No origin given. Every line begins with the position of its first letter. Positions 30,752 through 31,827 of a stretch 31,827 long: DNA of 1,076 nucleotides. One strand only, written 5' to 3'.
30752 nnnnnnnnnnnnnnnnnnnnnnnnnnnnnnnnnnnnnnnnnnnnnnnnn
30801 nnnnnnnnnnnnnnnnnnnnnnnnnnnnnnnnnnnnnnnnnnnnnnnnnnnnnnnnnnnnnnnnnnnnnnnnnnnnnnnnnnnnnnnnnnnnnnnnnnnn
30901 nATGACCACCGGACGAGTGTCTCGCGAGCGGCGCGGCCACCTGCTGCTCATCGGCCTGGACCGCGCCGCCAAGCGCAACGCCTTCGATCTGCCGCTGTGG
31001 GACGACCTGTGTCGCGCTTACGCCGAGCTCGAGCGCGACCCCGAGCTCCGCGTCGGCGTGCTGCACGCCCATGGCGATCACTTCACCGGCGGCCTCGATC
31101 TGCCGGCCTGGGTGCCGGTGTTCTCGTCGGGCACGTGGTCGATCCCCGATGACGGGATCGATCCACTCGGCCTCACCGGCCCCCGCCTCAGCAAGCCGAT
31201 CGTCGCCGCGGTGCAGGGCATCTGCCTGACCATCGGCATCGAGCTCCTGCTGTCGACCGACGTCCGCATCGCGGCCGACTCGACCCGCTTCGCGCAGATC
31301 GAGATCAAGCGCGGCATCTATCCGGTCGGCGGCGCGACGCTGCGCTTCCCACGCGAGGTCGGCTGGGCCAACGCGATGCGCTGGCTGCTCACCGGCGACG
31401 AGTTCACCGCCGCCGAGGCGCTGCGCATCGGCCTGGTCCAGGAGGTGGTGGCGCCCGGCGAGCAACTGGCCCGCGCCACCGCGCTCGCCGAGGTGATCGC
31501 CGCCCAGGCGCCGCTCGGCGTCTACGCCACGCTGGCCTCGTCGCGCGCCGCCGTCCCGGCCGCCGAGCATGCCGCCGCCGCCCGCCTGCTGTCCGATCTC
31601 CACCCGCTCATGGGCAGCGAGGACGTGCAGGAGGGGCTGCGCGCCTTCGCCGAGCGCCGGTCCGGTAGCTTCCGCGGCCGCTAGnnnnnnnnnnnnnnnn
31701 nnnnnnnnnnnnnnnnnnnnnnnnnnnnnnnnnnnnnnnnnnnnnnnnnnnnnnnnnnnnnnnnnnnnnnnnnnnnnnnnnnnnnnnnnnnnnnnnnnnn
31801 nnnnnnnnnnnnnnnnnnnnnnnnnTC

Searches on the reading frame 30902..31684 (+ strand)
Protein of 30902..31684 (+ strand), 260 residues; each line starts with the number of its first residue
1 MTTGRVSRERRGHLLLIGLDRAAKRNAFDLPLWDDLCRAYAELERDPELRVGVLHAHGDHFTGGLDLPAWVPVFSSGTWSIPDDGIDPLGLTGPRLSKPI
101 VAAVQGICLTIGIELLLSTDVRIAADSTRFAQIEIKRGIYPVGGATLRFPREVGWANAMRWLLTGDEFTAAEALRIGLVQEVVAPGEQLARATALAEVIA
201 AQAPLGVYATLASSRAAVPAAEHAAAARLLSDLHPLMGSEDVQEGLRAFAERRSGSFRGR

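Call 12: search_protein_families(library=pfam, proteins=[window:30902-31684:+], max_evalue=0.001)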
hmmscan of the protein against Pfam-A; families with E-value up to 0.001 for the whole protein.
window:30902-31684:+ (260 aa): 2 families
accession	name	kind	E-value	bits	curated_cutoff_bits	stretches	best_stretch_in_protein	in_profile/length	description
PF00378.25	ECH_1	-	5.9e-41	140.9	27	1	13-259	5-250/251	Enoyl-CoA hydratase/isomerase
PF16113.10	ECH_2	-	3e-17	63.6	27.2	1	16-251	3-240/335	Enoyl-CoA hydratase/isomerase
